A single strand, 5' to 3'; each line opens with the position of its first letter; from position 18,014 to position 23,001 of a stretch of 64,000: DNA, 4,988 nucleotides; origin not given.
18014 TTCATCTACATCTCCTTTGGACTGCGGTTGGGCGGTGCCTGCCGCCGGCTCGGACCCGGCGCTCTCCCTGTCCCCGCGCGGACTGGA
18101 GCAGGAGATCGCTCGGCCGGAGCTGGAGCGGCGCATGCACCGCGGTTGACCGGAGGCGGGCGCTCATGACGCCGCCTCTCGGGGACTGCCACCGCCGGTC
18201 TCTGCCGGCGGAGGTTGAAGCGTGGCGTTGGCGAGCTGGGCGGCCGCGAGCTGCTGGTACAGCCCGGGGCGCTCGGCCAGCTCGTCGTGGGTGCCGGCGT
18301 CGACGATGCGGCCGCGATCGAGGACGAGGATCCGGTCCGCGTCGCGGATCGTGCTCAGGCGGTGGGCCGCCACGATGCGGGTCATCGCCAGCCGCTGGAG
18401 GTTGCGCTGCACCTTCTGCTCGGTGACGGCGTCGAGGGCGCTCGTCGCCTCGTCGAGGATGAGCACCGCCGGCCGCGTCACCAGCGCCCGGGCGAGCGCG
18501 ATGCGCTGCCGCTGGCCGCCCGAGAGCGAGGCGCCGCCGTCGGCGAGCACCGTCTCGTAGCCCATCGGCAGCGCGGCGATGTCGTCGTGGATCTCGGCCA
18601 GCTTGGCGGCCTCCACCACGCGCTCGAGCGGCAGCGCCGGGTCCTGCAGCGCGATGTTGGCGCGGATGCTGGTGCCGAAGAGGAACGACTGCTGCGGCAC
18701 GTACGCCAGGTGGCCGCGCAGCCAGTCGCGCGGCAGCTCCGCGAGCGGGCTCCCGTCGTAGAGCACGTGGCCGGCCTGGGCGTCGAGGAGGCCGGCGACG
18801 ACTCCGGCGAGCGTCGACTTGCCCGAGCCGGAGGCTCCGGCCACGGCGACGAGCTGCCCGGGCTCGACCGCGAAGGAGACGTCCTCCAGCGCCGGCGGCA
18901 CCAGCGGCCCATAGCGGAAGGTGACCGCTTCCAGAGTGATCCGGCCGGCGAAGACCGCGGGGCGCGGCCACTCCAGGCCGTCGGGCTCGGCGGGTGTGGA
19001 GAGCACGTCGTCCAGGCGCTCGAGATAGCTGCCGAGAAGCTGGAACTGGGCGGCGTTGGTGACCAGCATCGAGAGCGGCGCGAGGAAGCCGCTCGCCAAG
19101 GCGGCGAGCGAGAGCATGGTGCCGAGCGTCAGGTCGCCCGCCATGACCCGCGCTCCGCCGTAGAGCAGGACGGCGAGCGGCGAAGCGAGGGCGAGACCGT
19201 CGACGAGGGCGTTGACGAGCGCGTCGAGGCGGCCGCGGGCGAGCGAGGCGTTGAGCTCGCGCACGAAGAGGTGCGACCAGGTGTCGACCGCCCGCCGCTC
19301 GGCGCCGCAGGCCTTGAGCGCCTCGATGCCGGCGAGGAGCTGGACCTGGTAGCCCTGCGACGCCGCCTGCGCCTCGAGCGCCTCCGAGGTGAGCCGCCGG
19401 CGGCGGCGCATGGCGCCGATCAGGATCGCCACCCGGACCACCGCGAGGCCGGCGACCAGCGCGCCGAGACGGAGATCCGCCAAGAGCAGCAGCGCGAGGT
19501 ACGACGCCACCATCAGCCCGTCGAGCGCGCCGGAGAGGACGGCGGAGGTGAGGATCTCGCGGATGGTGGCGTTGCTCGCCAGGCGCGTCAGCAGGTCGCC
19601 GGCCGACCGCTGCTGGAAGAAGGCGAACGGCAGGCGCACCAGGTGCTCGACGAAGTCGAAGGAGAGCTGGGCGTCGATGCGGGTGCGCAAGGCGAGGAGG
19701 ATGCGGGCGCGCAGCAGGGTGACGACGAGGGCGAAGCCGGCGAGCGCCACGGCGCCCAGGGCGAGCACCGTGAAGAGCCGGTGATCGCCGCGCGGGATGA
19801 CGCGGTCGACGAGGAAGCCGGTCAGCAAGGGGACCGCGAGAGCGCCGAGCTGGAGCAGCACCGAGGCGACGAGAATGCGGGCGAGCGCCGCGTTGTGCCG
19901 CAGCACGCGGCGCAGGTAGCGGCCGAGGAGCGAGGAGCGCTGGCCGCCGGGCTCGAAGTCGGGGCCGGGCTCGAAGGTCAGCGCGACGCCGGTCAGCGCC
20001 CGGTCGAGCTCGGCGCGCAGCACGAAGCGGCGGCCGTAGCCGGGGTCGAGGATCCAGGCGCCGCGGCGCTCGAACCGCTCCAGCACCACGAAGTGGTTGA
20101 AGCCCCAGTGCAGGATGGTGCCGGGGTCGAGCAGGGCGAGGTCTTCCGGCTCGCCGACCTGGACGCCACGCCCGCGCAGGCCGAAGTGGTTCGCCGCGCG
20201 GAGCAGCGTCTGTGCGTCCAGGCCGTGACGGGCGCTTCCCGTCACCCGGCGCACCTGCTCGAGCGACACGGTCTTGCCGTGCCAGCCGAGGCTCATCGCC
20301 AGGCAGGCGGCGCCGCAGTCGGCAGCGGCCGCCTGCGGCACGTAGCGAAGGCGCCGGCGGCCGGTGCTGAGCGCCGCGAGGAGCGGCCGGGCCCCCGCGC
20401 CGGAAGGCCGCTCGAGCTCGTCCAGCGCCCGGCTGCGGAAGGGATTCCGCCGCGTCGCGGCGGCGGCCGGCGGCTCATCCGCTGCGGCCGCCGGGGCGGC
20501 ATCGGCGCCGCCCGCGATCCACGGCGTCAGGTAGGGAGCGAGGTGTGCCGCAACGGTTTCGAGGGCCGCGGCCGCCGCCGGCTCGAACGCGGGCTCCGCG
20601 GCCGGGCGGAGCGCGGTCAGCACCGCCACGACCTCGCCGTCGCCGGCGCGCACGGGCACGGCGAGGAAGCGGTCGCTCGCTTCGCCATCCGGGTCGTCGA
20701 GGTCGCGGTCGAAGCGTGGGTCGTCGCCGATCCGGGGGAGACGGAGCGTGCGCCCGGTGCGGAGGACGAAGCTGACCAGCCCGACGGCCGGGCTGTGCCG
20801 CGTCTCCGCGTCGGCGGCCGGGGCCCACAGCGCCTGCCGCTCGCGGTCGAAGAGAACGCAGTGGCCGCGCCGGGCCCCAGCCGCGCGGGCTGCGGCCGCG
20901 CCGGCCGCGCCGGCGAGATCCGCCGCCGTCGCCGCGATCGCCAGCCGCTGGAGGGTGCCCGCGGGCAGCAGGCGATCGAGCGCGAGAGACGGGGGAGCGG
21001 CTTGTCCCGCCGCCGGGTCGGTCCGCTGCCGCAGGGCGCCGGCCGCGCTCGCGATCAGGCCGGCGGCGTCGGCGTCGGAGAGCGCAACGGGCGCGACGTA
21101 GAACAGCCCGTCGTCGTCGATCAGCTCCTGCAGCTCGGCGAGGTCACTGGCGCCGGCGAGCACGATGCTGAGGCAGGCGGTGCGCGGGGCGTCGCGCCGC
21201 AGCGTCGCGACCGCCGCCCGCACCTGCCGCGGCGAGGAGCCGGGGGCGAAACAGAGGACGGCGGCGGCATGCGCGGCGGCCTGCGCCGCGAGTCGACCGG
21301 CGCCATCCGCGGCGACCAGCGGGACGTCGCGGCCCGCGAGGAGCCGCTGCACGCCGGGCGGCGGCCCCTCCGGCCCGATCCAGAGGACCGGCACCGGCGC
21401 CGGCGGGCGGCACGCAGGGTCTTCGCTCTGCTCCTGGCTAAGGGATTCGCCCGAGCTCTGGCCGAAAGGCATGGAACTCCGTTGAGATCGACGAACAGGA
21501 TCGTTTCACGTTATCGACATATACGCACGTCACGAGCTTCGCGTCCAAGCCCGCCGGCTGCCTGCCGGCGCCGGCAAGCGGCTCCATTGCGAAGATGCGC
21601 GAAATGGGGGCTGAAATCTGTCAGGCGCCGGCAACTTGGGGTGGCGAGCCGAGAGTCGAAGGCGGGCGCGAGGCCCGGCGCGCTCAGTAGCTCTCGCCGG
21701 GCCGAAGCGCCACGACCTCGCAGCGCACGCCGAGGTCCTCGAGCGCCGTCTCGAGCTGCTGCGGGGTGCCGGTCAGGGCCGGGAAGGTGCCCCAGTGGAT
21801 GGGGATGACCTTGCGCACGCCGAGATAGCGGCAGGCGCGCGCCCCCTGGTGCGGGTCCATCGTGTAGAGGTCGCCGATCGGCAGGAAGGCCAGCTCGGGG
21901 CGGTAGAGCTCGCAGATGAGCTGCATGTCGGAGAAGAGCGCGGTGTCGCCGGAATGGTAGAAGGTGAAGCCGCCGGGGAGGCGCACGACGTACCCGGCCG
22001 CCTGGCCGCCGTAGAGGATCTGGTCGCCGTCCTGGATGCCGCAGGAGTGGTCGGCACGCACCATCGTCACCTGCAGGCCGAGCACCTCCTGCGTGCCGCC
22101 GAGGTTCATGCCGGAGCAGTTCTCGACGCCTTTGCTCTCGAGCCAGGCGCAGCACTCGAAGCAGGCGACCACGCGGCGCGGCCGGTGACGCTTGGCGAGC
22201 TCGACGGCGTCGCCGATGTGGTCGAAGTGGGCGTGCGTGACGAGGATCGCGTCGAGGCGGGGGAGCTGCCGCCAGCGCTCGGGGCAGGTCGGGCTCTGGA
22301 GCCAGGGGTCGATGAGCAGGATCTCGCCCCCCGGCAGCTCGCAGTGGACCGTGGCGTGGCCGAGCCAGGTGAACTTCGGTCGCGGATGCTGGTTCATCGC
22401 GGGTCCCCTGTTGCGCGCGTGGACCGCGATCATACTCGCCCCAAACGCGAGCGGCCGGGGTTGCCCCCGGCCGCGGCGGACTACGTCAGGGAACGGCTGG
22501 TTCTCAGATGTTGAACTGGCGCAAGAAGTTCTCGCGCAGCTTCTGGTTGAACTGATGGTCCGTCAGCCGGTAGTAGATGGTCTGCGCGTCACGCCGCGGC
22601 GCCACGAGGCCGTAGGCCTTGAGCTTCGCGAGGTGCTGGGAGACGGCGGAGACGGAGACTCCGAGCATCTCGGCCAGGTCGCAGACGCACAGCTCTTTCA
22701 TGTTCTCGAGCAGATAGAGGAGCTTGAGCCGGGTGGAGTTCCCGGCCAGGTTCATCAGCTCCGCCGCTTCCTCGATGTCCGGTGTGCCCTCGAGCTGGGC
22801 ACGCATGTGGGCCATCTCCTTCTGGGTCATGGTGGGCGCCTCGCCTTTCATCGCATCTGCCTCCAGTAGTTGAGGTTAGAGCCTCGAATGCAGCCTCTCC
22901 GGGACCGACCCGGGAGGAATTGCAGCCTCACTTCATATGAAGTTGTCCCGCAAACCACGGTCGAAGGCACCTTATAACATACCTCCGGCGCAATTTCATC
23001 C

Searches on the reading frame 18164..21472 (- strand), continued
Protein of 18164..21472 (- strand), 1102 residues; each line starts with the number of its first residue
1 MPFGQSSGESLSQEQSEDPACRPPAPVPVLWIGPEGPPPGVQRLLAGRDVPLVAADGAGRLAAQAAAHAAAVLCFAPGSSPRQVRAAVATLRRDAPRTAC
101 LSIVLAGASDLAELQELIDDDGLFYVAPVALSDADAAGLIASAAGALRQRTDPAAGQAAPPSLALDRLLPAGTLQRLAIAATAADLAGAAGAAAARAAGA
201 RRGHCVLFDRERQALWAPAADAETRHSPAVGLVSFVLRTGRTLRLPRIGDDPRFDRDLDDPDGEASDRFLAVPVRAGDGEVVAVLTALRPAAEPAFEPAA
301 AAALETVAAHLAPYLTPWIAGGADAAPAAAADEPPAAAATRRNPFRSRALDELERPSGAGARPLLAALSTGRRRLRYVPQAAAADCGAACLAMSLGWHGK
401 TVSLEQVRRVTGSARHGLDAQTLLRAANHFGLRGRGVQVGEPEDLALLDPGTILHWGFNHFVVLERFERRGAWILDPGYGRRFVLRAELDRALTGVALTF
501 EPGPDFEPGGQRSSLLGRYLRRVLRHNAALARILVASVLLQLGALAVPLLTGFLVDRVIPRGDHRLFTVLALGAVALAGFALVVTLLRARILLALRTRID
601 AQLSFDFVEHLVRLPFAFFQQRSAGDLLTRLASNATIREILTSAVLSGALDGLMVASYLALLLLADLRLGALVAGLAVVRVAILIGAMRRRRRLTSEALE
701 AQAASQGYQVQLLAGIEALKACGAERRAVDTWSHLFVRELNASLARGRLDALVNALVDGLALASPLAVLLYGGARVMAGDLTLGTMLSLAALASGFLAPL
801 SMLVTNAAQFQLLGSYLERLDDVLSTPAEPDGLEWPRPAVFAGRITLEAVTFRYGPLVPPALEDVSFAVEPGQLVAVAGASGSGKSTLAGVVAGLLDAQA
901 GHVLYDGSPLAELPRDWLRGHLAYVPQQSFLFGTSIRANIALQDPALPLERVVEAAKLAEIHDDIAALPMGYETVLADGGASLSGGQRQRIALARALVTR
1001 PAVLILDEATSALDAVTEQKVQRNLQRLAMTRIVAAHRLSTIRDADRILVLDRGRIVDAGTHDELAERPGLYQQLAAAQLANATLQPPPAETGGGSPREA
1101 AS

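Call 74: find_encoding_contigs(protein=P0194, flank=8000, max_places=1)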
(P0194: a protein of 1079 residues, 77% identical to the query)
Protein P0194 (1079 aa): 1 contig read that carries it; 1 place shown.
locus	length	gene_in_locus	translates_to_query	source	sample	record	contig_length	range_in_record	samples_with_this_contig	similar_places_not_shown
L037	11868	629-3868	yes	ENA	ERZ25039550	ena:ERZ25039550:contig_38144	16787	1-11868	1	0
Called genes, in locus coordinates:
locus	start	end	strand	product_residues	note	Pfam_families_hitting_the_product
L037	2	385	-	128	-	?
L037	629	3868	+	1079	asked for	PF02463:SMC_N (faint), PF01590:GAF, PF13185:GAF_2 (weak), PF03412:Peptidase_C39, PF00664:ABC_membrane, PF00005:ABC_tran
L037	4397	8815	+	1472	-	PF05147:LANC_like, PF04738:Lant_dehydr_N, PF14028:Lant_dehydr_C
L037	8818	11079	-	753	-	PF03572:Peptidase_S41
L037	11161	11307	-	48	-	-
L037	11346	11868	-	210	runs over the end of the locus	-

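Call 75: find_encoding_contigs(protein=P0196, flank=8000, max_places=1)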
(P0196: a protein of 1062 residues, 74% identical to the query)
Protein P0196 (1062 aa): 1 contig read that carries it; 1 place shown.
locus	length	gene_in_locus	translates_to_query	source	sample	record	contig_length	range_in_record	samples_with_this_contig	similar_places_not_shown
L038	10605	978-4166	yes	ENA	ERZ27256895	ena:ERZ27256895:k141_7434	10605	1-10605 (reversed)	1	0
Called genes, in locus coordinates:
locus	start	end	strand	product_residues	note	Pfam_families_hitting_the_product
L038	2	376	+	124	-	?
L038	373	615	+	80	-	-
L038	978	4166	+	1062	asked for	PF13185:GAF_2, PF03412:Peptidase_C39, PF00664:ABC_membrane, PF00005:ABC_tran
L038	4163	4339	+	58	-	PF28317:Lant_leader_dom (weak)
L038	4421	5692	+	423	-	PF05147:LANC_like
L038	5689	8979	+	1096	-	PF04738:Lant_dehydr_N, PF14028:Lant_dehydr_C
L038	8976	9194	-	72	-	PF11381:DUF3185 (faint)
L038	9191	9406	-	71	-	-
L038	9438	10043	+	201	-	PF00293:NUDIX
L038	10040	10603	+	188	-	?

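Call 76: find_encoding_contigs(protein=P0195, flank=8000, max_places=1)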
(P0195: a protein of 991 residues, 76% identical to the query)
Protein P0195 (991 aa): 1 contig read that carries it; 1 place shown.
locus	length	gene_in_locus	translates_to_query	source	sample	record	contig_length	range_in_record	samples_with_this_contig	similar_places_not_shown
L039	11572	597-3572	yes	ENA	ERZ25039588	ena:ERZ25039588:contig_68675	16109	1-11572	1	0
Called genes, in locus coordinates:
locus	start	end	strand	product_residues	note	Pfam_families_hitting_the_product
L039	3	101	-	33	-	?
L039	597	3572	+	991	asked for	PF13185:GAF_2, PF03412:Peptidase_C39, PF02463:SMC_N (faint), PF00664:ABC_membrane, PF00005:ABC_tran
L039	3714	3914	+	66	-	-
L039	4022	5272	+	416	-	PF05147:LANC_like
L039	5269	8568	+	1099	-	PF04738:Lant_dehydr_N, PF14028:Lant_dehydr_C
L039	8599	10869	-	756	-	PF03572:Peptidase_S41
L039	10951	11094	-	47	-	-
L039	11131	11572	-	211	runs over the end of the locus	-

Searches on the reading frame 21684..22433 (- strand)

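Call 12: search_protein_families(library=pfam, proteins=[window:21684-22433:-], max_evalue=0.01)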
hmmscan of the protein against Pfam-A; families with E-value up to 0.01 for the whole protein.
window:21684-22433:- (249 aa): 3 families
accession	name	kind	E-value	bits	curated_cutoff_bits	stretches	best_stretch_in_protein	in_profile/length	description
PF12706.13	Lactamase_B_2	-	5.2e-29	101.7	27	1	40-214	4-200/200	Beta-lactamase superfamily domain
PF13483.12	Lactamase_B_3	-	2.7e-18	66.9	24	1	21-213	2-160/160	Beta-lactamase superfamily domain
PF00753.33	Lactamase_B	-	3.7e-09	37.3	22.7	1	39-89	18-73/196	Metallo-beta-lactamase superfamily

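Call 13: search_protein_families(library=ncbifam, proteins=[window:21684-22433:-], max_evalue=0.1)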
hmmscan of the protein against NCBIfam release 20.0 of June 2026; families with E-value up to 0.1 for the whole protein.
window:21684-22433:- (249 aa): 13 families
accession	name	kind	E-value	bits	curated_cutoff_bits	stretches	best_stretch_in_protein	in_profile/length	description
NF001911.0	PRK00685.1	equivalog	1.5e-68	230.7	144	1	20-248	2-225/228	metal-dependent hydrolase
TIGR03413.1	GSH_gloB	equivalog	2.5e-05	23.8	200.8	1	37-111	21-94/248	hydroxyacylglutathione hydrolase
NF041804.1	MBL_fold_SolJ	exception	0.00046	19.5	350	1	38-112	31-96/224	solanimycin biosynthesis MBL-fold hydrolase SolJ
NF008688.0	PRK11709.1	equivalog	0.0006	18.8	306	1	58-227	108-296/355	L-ascorbate 6-phosphate lactonase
NF002553.0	PRK02113.1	equivalog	0.0016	17.9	386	1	57-80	64-87/252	MBL fold metallo-hydrolase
TIGR03675.1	arCOG00543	equivalog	0.0033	15.7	580.2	1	56-74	225-243/631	beta-CASP ribonuclease aCPSF1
NF033105.1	bla_subclass_B3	equivalog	0.0049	16.2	240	1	62-99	64-100/257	subclass B3 metallo-beta-lactamase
NF033106.1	blaL1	exception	0.0074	15.3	560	1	60-103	98-140/290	L1 family subclass B3 metallo-beta-lactamase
NF002558.0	PRK02126.1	subfamily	0.012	14.6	315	1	55-75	43-63/345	ribonuclease Z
NF038231.1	MBL_Geo_Pelo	equivalog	0.014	15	360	1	56-95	62-102/250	GPMC system MBL fold metallohydrolase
NF007597.0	PRK10241.1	equivalog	0.016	14.6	421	1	58-124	44-104/251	hydroxyacylglutathione hydrolase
NF012229.1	bla_class_B_core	domain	0.019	15.1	100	1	60-81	52-73/139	metallo-beta-lactamase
TIGR00361.1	ComEC_Rec2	equivalog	0.021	13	190.05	1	54-90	487-522/663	DNA internalization-related competence protein ComEC/Rec2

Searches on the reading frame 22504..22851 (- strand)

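Call 12: search_protein_families(library=pfam, proteins=[window:22504-22851:-], max_evalue=0.01)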
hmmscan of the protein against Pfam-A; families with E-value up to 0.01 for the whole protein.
window:22504-22851:- (115 aa): 20 families
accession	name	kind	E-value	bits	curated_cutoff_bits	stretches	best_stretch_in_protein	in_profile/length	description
PF01022.26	HTH_5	-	6.8e-18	64.7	22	1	38-83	1-45/47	Bacterial regulatory protein, arsR family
PF08279.18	HTH_11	-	1.1e-06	28.9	25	1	41-81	2-43/55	HTH domain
PF13412.12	HTH_24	-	1.3e-06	28.3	21.9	1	39-83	3-47/48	Winged helix-turn-helix DNA-binding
PF12802.13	MarR_2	-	2.5e-06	28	27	1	44-89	10-56/61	MarR family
PF01047.28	MarR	-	3.1e-06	27.4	24.6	1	38-87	2-51/59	MarR family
PF13545.12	HTH_Crp_2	-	5.3e-06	26.7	27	1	58-88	27-56/70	Crp-like helix-turn-helix domain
PF25212.1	HVO_A0114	-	2.3e-05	24.5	27.6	1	38-90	21-73/84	HVO_A0114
PF01325.25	Fe_dep_repress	-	7.9e-05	23.2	26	1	46-84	14-53/60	Iron dependent repressor, N-terminal DNA binding domain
PF12840.13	HTH_20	-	0.00014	22.2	27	1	56-84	21-49/51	Helix-turn-helix domain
PF13384.12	HTH_23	-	0.00038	20.6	24.6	1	40-83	6-47/50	Homeodomain-like domain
PF01978.25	TrmB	-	0.00091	19.5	25.6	1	46-94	16-63/68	Sugar-specific transcriptional regulator TrmB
PF07848.18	PaaX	-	0.001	19.7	24.8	1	58-99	28-69/70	PaaX-like protein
PF13601.12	HTH_34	-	0.0025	18.4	27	1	41-88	2-49/80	Winged helix DNA-binding domain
PF09339.16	HTH_IclR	-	0.0032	17.6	22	1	45-84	10-49/52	IclR helix-turn-helix domain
PF21531.3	Rv2175c_wHTH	-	0.0036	17.7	27.1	0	52-89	14-48/57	DNA-binding protein Rv2175c, wHTH domain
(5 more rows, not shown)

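Call 13: search_protein_families(library=ncbifam, proteins=[window:22504-22851:-], max_evalue=0.1)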
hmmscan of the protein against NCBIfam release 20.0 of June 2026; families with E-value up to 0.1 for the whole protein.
window:22504-22851:- (115 aa): 39 families (the best 25 are shown)
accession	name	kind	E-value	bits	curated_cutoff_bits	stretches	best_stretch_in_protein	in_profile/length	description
NF033788.1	HTH_metalloreg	subfamily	6.7e-25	86.7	55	1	30-103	2-75/77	metalloregulator ArsR/SmtB family transcription factor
NF007528.0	PRK10141.1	subfamily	1.3e-13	50.8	97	1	31-99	8-76/117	metalloregulator ArsR/SmtB family transcription factor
NF040642.1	sulf_sens_BigR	equivalog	1.9e-10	40.7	155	1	27-103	8-83/95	sulfite-sensing transcriptional repressor BigR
NF041413.1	ArsR_Rv2640c_fam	equivalog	3.1e-10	40.5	155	1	27-99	31-104/118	Rv2640c family ArsR-like transcriptional regulator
NF033789.1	repress_SdpR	subfamily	3.8e-10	39.5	100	1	38-102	7-70/79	autorepressor SdpR family transcription factor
NF052532.1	TransRegPagRBaca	equivalog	6.5e-10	39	170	1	25-99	13-86/99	transcriptional repressor PagR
NF045707.1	Dbac_1936_reg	equivalog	1.2e-08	34.8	115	1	26-103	4-80/99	ArsR/SmtB-type metalloregulator TsoR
NF047906.1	CdPbTransRegCmtR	equivalog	6.1e-07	29.3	150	1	38-107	20-88/104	Cd(II)/Pb(II)-sensing metalloregulatory transcriptional regulator CmtR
TIGR01884.1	cas_HTH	subfamily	1.5e-05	24.5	60.2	1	38-86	141-189/202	CRISPR-associated CARF protein Csa3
NF053602.1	Phr_regulator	exception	2.7e-05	23.8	320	1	30-86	3-58/191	heat shock transcription regulator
NF038251.1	AdcR_fam_Zn_TF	equivalog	8.5e-05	22.8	175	1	39-99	36-98/143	zinc-dependent MarR family transcriptional regulator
NF008273.0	PRK11050.1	equivalog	0.00022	20.9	153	1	47-87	48-88/156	manganese-binding transcriptional regulator MntR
TIGR02702.1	SufR_cyano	equivalog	0.00034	20.4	178.8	1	43-107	5-70/208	iron-sulfur cluster biosynthesis transcriptional regulator SufR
NF040939.2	trans_reg_lrs14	equivalog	0.00039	20.4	90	1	40-90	22-73/103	Lrs14 family HTH-type transcriptional regulator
NF053755.1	MsvR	equivalog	0.00041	20.1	220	1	35-89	9-62/236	transcriptional factor MsvR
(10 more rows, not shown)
